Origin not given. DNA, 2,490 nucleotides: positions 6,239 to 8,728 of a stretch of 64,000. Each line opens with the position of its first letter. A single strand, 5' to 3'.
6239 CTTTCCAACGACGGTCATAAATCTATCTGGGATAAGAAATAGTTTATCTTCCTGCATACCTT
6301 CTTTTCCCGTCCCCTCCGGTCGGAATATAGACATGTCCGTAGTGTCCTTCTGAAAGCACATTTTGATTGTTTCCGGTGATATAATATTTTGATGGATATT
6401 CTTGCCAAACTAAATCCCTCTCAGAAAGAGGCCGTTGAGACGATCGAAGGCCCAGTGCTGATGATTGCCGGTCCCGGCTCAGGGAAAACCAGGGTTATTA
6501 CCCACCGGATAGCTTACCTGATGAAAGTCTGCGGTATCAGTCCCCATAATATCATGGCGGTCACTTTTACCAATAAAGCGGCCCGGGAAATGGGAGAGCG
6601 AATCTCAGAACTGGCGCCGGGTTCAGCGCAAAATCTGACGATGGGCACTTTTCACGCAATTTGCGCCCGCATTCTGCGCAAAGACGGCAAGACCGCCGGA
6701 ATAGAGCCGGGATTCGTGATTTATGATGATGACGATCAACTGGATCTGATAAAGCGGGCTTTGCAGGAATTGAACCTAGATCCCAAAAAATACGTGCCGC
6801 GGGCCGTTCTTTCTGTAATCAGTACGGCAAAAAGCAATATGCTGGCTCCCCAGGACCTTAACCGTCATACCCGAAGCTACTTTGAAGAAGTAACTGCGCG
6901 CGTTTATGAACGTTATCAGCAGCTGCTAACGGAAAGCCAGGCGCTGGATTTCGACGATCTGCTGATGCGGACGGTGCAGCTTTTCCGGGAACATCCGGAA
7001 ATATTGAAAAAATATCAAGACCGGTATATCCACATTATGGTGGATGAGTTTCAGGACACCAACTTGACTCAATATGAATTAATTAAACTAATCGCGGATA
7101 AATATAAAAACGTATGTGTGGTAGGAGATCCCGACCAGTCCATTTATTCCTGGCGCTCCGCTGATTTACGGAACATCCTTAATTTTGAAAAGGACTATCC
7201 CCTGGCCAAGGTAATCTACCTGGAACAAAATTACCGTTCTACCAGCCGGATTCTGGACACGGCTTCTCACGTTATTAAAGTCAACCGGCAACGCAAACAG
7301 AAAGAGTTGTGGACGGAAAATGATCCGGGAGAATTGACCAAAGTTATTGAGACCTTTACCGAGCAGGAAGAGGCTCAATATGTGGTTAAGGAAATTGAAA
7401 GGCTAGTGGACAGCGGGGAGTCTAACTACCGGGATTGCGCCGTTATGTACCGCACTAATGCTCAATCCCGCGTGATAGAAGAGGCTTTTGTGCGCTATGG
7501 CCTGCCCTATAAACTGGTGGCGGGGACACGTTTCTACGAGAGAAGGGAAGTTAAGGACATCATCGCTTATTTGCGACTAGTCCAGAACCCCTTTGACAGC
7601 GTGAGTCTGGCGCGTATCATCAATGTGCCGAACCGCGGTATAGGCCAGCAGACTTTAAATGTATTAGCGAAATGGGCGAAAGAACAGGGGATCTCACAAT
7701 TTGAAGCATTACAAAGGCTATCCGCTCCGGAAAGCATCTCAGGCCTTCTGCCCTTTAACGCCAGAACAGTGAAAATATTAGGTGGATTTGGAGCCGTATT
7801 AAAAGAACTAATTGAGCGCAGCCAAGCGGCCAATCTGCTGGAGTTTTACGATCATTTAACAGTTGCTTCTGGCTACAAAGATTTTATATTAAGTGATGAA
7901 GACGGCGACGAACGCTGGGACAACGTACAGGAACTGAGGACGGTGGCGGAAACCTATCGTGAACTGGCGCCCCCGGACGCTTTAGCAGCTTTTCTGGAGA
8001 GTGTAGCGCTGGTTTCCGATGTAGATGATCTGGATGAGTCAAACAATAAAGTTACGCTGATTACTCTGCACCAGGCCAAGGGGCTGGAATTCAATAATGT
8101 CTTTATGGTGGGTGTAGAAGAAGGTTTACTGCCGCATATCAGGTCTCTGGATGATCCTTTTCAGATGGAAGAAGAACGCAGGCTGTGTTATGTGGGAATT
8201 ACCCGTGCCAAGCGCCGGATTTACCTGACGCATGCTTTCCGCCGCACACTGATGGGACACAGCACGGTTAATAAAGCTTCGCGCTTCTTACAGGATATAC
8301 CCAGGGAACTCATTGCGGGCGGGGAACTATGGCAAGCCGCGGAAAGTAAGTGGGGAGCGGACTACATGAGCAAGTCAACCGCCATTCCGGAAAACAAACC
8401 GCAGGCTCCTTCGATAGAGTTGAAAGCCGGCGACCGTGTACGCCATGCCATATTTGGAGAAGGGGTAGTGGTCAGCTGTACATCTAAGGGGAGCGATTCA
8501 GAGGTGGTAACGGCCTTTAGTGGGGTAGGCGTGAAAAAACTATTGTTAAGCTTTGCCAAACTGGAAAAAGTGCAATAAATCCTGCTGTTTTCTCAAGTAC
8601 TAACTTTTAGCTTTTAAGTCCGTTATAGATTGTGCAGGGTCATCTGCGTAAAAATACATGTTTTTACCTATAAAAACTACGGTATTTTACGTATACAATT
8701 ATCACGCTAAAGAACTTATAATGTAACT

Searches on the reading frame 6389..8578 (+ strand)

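Call 58: search_protein_families(library=ncbifam, proteins=[window:6389-8578:+], max_evalue=1e-10)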
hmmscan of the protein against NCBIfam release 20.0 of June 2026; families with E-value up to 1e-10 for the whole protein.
window:6389-8578:+ (729 aa): 15 families
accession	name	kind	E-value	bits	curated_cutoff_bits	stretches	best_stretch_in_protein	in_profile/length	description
TIGR01073.1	pcrA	equivalog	3.1e-265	882.1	911.2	1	5-725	2-724/725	DNA helicase PcrA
NF008743.0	PRK11773.1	equivalog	2e-219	730.6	965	1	3-728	5-720/720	DNA helicase II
TIGR01075.1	uvrD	equivalog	2.9e-208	693.6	1144.45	1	4-726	1-715/715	DNA helicase II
TIGR01074.1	rep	equivalog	2.2e-186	621.1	951.45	1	7-643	1-639/668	DNA helicase Rep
NF008172.0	PRK10919.1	equivalog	1.7e-145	485.9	1168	1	7-641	2-637/673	DNA helicase Rep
TIGR02785.1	addA_Gpos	equivalog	4.4e-52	177.2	707.65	2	163-296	335-480/1234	helicase-exonuclease AddAB subunit AddA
NF008276.0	PRK11054.1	equivalog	1.8e-44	152.3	543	2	7-101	196-288/684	DNA helicase IV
TIGR02784.1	addA_alphas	equivalog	2.3e-39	135.5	860.75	1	167-299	342-496/1138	double-strand break repair helicase AddA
TIGR00609.1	recB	equivalog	2.5e-37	128.6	696.05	1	168-575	325-748/1175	exodeoxyribonuclease V subunit beta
NF010485.0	PRK13909.1-2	equivalog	5.9e-34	117.4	650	1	174-400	290-526/909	RecB-like helicase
NF010487.0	PRK13909.1-4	equivalog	2.6e-30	105.4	759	1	174-396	286-524/924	RecB-like helicase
NF041464.1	HelD_BACSU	equivalog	1e-15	56.8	419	1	211-384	545-710/779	RNA polymerase recycling motor HelD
NF008128.0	PRK10876.1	equivalog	7.8e-14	50.3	1697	1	182-296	345-461/1181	exodeoxyribonuclease V subunit beta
NF010484.0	PRK13909.1-1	equivalog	1.6e-11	42.7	1074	0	174-302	301-441/945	RecB-like helicase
NF010486.0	PRK13909.1-3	equivalog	3.3e-11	42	1109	0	185-326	301-453/921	RecB-like helicase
